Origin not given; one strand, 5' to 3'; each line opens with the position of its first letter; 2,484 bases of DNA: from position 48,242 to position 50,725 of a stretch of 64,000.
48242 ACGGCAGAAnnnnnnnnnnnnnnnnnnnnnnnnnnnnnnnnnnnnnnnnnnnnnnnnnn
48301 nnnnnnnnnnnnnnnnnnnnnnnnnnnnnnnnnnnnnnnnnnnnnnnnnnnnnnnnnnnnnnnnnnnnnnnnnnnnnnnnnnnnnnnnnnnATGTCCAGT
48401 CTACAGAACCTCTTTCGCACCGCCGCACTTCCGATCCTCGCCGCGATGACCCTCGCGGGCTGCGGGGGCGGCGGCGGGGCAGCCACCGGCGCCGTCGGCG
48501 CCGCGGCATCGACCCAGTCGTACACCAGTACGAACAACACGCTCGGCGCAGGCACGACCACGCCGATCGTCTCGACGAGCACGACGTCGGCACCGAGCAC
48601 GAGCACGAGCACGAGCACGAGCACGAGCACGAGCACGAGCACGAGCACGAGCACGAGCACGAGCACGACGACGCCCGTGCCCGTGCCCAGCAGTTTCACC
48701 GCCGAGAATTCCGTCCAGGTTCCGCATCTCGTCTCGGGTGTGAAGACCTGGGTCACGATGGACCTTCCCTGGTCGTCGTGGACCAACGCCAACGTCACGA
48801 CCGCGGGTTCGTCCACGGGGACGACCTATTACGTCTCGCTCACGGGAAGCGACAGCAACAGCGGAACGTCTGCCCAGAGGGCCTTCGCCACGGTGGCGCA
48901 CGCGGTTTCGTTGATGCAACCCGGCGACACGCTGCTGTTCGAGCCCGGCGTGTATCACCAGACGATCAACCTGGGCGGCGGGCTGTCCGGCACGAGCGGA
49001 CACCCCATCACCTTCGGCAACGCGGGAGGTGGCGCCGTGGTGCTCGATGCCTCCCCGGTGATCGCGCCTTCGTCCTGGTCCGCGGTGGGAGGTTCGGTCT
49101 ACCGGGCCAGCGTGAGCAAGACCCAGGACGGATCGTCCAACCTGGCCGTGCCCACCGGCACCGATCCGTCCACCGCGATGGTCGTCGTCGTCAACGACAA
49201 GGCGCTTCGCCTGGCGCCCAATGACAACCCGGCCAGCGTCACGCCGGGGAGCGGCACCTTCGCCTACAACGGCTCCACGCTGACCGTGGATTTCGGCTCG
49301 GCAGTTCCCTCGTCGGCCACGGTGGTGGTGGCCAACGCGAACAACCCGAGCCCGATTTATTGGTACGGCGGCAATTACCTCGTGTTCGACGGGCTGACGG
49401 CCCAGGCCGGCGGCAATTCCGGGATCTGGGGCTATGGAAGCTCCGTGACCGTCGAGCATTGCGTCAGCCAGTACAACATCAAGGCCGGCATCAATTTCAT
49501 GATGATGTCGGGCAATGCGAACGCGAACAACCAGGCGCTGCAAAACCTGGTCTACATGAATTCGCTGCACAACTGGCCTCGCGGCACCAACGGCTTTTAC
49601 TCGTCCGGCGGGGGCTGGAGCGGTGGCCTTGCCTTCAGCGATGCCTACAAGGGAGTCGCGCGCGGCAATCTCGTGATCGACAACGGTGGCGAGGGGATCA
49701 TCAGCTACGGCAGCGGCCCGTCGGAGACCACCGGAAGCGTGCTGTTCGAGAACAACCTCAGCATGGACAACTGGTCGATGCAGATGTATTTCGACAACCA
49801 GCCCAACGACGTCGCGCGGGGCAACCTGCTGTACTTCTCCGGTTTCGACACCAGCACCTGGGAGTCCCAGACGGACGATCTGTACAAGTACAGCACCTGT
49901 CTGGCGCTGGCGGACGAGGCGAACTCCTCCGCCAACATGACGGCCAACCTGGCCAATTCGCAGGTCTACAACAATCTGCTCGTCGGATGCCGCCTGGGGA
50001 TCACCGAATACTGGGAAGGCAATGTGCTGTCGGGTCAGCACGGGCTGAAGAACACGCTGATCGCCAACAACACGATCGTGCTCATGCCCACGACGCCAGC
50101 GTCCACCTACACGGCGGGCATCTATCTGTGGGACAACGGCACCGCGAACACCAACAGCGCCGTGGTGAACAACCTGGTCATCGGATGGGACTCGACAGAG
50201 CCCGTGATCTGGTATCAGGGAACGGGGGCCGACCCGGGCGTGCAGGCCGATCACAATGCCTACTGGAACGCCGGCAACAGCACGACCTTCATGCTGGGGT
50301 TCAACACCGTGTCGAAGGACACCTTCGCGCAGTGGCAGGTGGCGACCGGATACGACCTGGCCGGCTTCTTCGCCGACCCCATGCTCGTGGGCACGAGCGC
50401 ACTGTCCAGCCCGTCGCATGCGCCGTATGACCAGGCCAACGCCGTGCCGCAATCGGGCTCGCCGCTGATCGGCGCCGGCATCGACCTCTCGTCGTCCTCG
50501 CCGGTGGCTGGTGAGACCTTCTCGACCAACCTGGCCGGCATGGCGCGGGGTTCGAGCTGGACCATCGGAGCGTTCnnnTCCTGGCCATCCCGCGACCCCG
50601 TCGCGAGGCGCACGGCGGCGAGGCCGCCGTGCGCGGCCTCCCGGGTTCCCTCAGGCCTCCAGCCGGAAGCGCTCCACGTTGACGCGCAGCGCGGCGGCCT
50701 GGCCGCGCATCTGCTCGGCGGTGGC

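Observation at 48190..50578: c-di-GMP-I riboswitch in front of an uncharacterised surface beta-helix lipoprotein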

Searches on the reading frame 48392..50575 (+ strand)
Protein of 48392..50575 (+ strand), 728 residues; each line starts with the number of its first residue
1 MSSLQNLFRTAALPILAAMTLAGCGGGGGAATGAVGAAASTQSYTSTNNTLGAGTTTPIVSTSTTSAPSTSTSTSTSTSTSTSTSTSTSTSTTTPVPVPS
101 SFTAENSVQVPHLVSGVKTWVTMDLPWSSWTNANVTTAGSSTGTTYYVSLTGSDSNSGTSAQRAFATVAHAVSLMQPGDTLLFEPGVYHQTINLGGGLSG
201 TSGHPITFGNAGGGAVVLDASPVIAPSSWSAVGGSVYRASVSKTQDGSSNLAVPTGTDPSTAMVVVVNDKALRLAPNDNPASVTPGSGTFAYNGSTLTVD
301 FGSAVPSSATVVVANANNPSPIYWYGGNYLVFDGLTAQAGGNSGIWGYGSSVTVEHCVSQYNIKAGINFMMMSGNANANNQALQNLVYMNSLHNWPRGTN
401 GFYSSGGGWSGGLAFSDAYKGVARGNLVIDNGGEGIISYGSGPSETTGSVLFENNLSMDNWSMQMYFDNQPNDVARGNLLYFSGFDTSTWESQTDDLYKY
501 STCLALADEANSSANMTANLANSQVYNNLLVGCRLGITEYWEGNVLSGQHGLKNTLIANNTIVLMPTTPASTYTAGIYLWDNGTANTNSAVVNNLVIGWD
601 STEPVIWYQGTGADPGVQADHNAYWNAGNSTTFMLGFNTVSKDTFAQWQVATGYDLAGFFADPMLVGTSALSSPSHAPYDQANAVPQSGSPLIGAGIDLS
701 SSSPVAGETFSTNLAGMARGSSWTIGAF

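Call 4: search_protein_families(library=pfam, proteins=[window:48392-50575:+], max_evalue=1)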
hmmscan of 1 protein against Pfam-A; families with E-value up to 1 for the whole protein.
window:48392-50575:+ (728 aa): 2 families
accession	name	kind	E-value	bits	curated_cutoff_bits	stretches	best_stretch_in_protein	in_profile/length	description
PF13229.12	Beta_helix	-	6.4e-05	23.1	25.9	1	320-456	24-133/158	Right handed beta helix region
PF07883.17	Cupin_2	-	0.078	13.1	27.2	1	174-195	39-60/70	Cupin domain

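Call 5: search_protein_families(library=ncbifam, proteins=[window:48392-50575:+], max_evalue=1)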
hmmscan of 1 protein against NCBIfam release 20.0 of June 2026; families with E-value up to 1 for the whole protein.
window:48392-50575:+ (728 aa): 0 families

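Call 6: search_solved_structures(query=window:48392-50575:+, max_evalue=10, show_alignments=2)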
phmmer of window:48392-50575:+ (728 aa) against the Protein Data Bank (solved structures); distinct sequences matched with E-value up to 10: 7.
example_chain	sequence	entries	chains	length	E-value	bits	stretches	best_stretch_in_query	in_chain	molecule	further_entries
3vst_A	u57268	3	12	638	2.8e-06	29.3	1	146-244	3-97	Xylosidase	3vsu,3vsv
6kqs_A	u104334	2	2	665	0.0016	20.3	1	141-217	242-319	lacto-N-biosidase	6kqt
5olq_A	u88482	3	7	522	0.0065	18.2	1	143-193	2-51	Rhamnogalacturonan lyase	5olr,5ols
8cjz_B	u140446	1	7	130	0.07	14.8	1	36-139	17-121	Capsid Decoration Protein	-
6e5f_A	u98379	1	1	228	0.62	11.7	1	62-189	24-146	Lipid binding protein LpqN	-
6e5d_A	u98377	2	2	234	0.65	11.6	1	62-189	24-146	Lipid binding protein LpqN | Probable conserved lipoprotein LpqN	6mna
8xks_Q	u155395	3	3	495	2.9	9.4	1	35-96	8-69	ADP-ribosylglycohydrolase | ARHL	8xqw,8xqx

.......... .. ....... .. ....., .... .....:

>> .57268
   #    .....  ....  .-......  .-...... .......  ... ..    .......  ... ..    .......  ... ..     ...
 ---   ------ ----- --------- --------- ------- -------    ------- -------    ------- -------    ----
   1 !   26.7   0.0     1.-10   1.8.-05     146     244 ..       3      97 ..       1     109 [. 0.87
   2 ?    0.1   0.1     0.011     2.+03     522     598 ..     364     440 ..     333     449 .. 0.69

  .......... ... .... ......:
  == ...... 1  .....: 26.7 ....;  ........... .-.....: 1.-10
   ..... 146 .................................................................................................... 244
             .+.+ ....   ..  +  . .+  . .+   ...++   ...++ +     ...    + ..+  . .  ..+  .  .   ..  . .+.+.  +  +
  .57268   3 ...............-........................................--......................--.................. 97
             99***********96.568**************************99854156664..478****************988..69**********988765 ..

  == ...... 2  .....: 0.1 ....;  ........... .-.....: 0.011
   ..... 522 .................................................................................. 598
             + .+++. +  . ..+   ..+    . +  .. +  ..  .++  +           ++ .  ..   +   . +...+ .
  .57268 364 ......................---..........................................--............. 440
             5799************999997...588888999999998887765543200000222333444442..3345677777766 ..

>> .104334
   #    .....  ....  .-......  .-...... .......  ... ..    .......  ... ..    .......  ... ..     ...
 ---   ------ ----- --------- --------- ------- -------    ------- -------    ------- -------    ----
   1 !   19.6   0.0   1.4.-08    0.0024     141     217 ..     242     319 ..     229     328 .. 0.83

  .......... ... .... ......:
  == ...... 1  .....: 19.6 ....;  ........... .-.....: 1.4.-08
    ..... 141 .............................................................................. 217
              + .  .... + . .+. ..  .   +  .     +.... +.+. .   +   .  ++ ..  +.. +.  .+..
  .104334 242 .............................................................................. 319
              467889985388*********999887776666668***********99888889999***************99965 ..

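Call 8: find_homologous_proteins(query=window:48392-50575:+, max_evalue=0.001)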
Query window:48392-50575:+ (728 aa): 68 proteins with E <= 0.001 among 8000 candidates.
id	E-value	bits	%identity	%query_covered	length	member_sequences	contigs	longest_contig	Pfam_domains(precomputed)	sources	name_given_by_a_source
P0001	0.0e+0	1372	87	100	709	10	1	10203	PF22842.4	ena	-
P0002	0.0e+0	1307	88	86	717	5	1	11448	PF22842.4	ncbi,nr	ncbi:MAG: hypothetical protein KGJ85_16980 [Betaproteobacteria bacterium]|nr:hypothetical protein [B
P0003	9.7e-219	747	57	83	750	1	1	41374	PF13229.13,PF22842.4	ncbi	-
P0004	1.2e-212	726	55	92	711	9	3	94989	PF22842.4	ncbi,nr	ncbi:MAG: hypothetical protein KGJ65_12580 [Betaproteobacteria bacterium]|nr:hypothetical protein [B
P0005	3.4e-210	718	57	85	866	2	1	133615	PF13229.13,PF18998.7,PF22842.4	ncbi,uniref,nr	ncbi:InlB B-repeat-containing protein [Thermomonas flagellata]|uniref:InlB B-repeat-containing prote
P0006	8.6e-208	710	56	84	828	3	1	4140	PF18998.7,PF22842.4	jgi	jgi:hypothetical protein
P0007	5.5e-203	694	56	83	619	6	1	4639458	PF22842.4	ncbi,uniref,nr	ncbi:hypothetical protein THIX_10371 [Thiomonas sp. X19]|uniref:hypothetical protein n=1 Tax=Thiomon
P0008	4.0e-199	682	52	90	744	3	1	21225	PF22842.4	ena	-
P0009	2.0e-196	673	55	83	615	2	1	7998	PF13229.13,PF22842.4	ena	-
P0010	4.4e-196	672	55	83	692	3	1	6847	PF22842.4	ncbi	-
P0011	1.9e-193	663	54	84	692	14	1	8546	PF22842.4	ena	-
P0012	3.8e-179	616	50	83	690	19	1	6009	PF13229.13,PF22842.4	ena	-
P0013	2.5e-178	613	54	83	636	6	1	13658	PF13229.13,PF22842.4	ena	-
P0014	3.9e-178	612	55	80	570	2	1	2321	PF13229.13,PF22842.4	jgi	jgi:hypothetical protein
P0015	2.5e-174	600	54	83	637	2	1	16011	PF13229.13,PF22842.4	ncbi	-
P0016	1.1e-172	594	53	83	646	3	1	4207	PF13229.13,PF22842.4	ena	-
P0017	4.3e-159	549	49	83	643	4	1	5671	PF13229.13,PF22842.4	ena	-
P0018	7.1e-153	529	50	83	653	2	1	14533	PF13229.13,PF22842.4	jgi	jgi:hypothetical protein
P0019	1.8e-152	528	50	84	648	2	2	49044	PF13229.13,PF22842.4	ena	-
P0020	1.7e-151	524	47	92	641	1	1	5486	PF13229.13,PF22842.4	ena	-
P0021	5.5e-150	519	48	83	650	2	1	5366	PF13229.13,PF22842.4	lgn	-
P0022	1.7e-149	518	51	75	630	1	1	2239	PF13229.13,PF22842.4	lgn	-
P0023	5.5e-149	516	48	83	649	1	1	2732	PF13229.13,PF22842.4,PF14592.13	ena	-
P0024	1.0e-142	495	48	83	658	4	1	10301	PF22842.4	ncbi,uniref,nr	ncbi:hypothetical protein [Thiomonas sp.]|uniref:hypothetical protein n=1 Tax=Thiomonas sp. TaxID=20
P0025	7.3e-141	489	58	59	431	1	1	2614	PF13229.13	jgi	jgi:hypothetical protein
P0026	1.0e-139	485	47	83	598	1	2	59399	PF13229.13,PF22842.4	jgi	jgi:hypothetical protein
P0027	1.1e-133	465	47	83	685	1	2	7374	PF13229.13,PF22842.4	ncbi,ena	-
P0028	1.5e-133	465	45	87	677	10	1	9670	PF13229.13,PF22842.4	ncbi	-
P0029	6.2e-133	463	46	81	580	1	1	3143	PF13229.13,PF22842.4,PF14592.13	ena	-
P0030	1.1e-131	459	46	82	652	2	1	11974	PF13229.13,PF22842.4,PF14592.13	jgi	jgi:hypothetical protein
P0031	2.8e-131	457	46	83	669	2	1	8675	PF13229.13,PF22842.4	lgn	-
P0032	2.7e-130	454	45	82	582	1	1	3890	PF13229.13,PF22842.4,PF14592.13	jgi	jgi:hypothetical protein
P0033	6.4e-130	453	44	83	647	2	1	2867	PF13229.13,PF22842.4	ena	-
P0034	7.8e-130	453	44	82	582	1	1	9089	PF13229.13,PF22842.4,PF14592.13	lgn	-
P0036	1.8e-128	448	45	83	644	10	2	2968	PF13229.13,PF22842.4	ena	-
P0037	6.1e-128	446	45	83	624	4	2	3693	PF13229.13,PF22842.4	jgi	jgi:hypothetical protein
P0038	4.4e-127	444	44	83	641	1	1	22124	PF13229.13,PF22842.4,PF14592.13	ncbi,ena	-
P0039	6.9e-126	440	44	83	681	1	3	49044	PF13229.13,PF22842.4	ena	-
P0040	3.7e-124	434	44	83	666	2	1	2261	PF13229.13,PF22842.4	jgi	-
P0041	5.1e-124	433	42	83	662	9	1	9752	PF13229.13,PF22842.4,PF14592.13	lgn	-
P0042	3.6e-123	431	43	83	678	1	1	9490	PF13229.13,PF22842.4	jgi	jgi:hypothetical protein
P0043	1.7e-122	428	44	78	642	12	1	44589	PF13229.13,PF22842.4,PF14592.13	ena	-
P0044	1.7e-122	428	47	73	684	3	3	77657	PF22842.4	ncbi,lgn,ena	-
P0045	8.2e-121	423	40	84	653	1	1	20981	PF13229.13,PF22842.4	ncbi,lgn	-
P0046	4.8e-119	417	43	83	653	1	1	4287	PF22842.4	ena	-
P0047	1.2e-118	416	42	83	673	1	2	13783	PF13229.13,PF22842.4,PF14592.13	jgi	jgi:hypothetical protein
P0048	8.2e-118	413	43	84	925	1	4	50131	PF22842.4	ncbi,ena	-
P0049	1.4e-117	412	43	81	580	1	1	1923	PF22842.4,PF14592.13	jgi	jgi:hypothetical protein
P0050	3.2e-117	411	41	83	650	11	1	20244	PF13229.13,PF22842.4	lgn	-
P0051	8.8e-117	410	41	83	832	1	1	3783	PF13229.13,PF22842.4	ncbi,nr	ncbi:MAG TPA: hypothetical protein VFP36_04475, partial [Usitatibacter sp.]|nr:hypothetical protein 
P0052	5.2e-115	404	41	83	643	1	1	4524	PF13229.13,PF22842.4,PF14592.13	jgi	jgi:hypothetical protein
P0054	2.3e-111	392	40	83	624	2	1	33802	PF13229.13,PF22842.4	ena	-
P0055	6.4e-110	387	41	83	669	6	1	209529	PF13229.13,PF22842.4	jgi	jgi:hypothetical protein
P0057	1.1e-109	386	41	76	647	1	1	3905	PF13229.13,PF22842.4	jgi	jgi:hypothetical protein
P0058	2.7e-109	385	40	83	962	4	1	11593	PF18998.7,PF22842.4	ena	-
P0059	3.9e-108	381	39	80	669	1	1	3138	PF13229.13,PF22842.4,PF14592.13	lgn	-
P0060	8.6e-108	380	39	80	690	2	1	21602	PF13229.13,PF22842.4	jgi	jgi:hypothetical protein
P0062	2.3e-104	368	48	56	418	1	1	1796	PF13229.13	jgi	jgi:hypothetical protein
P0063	9.2e-103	363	39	88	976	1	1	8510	PF13229.13,PF18998.7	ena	-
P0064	1.7e-101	359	37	83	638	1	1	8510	PF22842.4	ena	-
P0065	7.1e-101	357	43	64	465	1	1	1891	PF13229.13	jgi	jgi:hypothetical protein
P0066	7.9e-92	327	49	55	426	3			PF13229.13,PF22842.4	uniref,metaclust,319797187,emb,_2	uniref:Right handed beta helix domain-containing protein n=1 Tax=mine drainage metagenome TaxID=4106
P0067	3.8e-76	275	44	49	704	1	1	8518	PF16655.13,PF13229.13,PF22842.4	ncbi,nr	ncbi:MAG TPA: hypothetical protein VLS49_11270, partial [Usitatibacter sp.]|nr:hypothetical protein 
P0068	4.1e-5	40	41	10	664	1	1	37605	PF22842.4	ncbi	-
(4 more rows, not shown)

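Call 12: find_encoding_contigs(protein=P0001, flank=6000, max_places=3)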
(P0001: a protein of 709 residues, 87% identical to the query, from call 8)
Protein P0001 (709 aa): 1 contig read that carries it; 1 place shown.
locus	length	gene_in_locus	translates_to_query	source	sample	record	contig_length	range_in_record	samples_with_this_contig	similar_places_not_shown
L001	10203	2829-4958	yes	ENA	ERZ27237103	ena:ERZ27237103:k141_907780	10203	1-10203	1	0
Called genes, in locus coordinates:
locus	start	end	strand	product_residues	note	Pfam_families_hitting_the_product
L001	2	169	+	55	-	?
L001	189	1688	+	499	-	PF00072:Response_reg, PF00158:Sigma54_activat, PF14532:Sigma54_activ_2, PF07728:AAA_5, PF25601:AAA_lid_14, PF02954:HTH_8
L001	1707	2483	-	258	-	PF03372:Exo_endo_phos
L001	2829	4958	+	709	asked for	PF22842:Pel9A-like_beta_helix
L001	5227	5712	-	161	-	-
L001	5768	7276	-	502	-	PF12729:4HB_MCP_1 (weak), PF00672:HAMP, PF00015:MCPsignal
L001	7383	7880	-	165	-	-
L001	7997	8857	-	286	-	PF01177:Asp_Glu_race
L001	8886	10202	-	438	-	?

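Call 13: find_encoding_contigs(protein=P0002, flank=6000, max_places=3)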
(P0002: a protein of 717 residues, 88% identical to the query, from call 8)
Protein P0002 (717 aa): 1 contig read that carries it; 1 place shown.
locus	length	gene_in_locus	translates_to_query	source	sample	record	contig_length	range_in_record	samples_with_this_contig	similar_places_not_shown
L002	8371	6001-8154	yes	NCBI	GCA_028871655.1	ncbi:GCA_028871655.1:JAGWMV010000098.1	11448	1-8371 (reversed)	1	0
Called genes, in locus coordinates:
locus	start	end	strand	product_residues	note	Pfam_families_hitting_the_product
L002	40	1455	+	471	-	PF03951:Gln-synt_N, PF00120:Gln-synt_C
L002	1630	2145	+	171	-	-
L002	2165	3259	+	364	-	PF00989:PAS (faint), PF08448:PAS_4, PF00512:HisKA, PF02518:HATPase_c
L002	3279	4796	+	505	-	PF00072:Response_reg, PF00158:Sigma54_activat, PF14532:Sigma54_activ_2, PF07728:AAA_5, PF25601:AAA_lid_14, PF02954:HTH_8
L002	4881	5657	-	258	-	PF03372:Exo_endo_phos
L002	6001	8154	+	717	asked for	PF22842:Pel9A-like_beta_helix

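Call 17: find_related_loci(query=A1, collection=genome_contigs, flank=4000)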
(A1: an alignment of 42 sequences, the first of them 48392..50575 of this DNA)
Query A1 (728 aa) in genome_contigs; peptide patterns used: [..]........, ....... (x = any residue, [..] = any of these).
64 stretches matched a pattern; 36 encode a relative of the query (tblastn E <= 1e-3); 35 distinct loci.
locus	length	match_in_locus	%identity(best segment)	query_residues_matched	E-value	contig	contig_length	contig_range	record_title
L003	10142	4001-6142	94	1-728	0e+0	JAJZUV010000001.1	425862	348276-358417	MAG: Proteobacteria bacterium isolate SKS4.bin49 NODE_11_length_425862_cov_4.715203, whole genome shotgun sequence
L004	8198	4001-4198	64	1-66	6e-5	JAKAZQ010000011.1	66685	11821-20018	MAG: Proteobacteria bacterium isolate ZJ1.bin49 NODE_411_length_66685_cov_11.810737, whole genome shotgun sequence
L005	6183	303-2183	93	102-728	0e+0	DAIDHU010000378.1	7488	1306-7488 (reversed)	MAG TPA_asm: Thiomonas sp. isolate clean350 k141_942075, whole genome shotgun sequence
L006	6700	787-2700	57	123-728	0e+0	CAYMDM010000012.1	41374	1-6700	MAG TPA_asm: uncultured Burkholderiaceae bacterium isolate binchicken_co135_108 genome assembly, contig: NODE_1911_lengt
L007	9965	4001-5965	55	56-728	0e+0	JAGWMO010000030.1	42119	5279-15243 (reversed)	MAG: Betaproteobacteria bacterium isolate REEB21 contig-150_1007, whole genome shotgun sequence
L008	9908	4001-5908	54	119-728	0e+0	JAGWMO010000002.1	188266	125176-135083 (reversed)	MAG: Betaproteobacteria bacterium isolate REEB21 contig-150_36, whole genome shotgun sequence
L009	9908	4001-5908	53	119-728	0e+0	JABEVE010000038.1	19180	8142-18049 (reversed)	MAG: Burkholderiales bacterium isolate MAG 22 k99_487909, whole genome shotgun sequence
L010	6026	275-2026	54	125-728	2e-180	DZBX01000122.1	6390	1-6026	MAG TPA_asm: Rhodanobacter sp. isolate SulCav_PC08_64_68_98 SulCav_PC08-64_10259_length_6390_cov_51.533070, whole genome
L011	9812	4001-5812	52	85-728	1e-175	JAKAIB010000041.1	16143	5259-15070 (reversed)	MAG: Proteobacteria bacterium isolate WY3.bin158 NODE_6190_length_16143_cov_5.790834, whole genome shotgun sequence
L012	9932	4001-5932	57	112-728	0e+0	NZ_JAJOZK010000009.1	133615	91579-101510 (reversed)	Thermomonas flagellata strain SYSU G04041 NODE_17_length_133615_cov_172.418041, whole genome shotgun sequence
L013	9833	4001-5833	47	119-728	5e-155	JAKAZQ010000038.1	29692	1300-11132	MAG: Proteobacteria bacterium isolate ZJ1.bin49 NODE_1862_length_29692_cov_11.661898, whole genome shotgun sequence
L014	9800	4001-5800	47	123-728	2e-146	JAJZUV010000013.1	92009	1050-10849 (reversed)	MAG: Proteobacteria bacterium isolate SKS4.bin49 NODE_364_length_92009_cov_4.834832, whole genome shotgun sequence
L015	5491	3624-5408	46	92-714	1e-141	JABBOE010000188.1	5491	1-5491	MAG: Proteobacteria bacterium isolate G2_65 NODE_7310_length_5491_cov_8.23767, whole genome shotgun sequence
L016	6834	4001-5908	43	61-728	5e-139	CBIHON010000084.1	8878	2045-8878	MAG TPA_asm: uncultured Burkholderiales bacterium isolate SRR18156200_binner123_Refined_13 genome assembly, contig: ERZ2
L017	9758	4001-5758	44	126-728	5e-138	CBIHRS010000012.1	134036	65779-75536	MAG TPA_asm: uncultured bacterium isolate SRR18156198_binner12_Refined_28 genome assembly, contig: ERZ27336860.33, whole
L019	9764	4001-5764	46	125-728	2e-132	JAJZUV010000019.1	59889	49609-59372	MAG: Proteobacteria bacterium isolate SKS4.bin49 NODE_787_length_59889_cov_4.877932, whole genome shotgun sequence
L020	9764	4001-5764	46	125-728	2e-132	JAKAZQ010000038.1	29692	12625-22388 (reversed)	MAG: Proteobacteria bacterium isolate ZJ1.bin49 NODE_1862_length_29692_cov_11.661898, whole genome shotgun sequence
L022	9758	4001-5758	42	104-696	1e-129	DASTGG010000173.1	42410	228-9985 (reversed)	MAG TPA_asm: Usitatibacter sp. isolate SMAG_U24 k141_543341, whole genome shotgun sequence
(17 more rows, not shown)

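Call 23: predict_structure(alignment_id=A1)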
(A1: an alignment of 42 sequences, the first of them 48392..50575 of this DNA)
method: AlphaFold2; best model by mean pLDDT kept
length: 728 residues; sequences in the alignment: 42
mean_pLDDT: 81.1   pTM: 0.83
mean pLDDT of the five models: 81.1, 81.0, 79.6, 78.6, 78.5
residues with pLDDT >= 90: 393; 70-90: 166; 50-70: 76; < 50: 93
segments of 3 or more residues with pLDDT < 50: 1-6, 22-101, 405-407
pLDDT, mean of each block of 10 residues (from residue 1): 49 54 38 32 29 31 36 35 35 39 70 87 91 94 98 98 98 98 97 94 98 96 93 96 79 63 89 89 95 93 95 93 97 97 94 98 94 88 97 76 53 91 96 89 67 95 88 93 85 74 83 62 93 85 57 90 89 87 85 95 90 89 95 91 96 95 93 74 93 91 62 84 88
secondary structure, 60 per line:
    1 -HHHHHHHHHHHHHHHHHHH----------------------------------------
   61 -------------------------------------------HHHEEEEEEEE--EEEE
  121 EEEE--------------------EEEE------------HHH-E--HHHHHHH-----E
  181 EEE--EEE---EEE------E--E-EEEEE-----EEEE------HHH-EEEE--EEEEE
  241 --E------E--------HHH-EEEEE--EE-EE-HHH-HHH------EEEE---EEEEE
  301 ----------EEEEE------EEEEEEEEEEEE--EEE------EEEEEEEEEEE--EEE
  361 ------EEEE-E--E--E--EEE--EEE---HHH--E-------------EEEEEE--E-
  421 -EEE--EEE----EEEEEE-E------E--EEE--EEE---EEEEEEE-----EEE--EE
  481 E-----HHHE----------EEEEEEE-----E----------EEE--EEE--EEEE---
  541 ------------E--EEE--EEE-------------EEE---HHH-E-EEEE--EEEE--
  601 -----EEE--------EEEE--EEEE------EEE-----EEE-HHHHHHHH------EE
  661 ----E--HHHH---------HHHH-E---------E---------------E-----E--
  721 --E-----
elements in order (helices of 4 or more, strands of 3 or more residues): H2-20 E107-114 E117-124 E145-148 H168-174 E180-183 E186-188 E192-194 E206-210 E216-219 E230-233 E236-240 E263-267 E289-292 E296-300 E311-315 E322-333 E336-338 E345-355 E358-360 E367-370 E381-383 E386-388 E411-416 E422-424 E427-429 E434-439 E451-453 E456-458 E462-468 E474-476 E479-481 E501-507 E524-526 E529-531 E534-537 E556-558 E561-563 E577-579 E589-592 E595-598 E606-608 E617-620 E623-626 E633-635 E641-643 H645-652 H668-671 H681-684
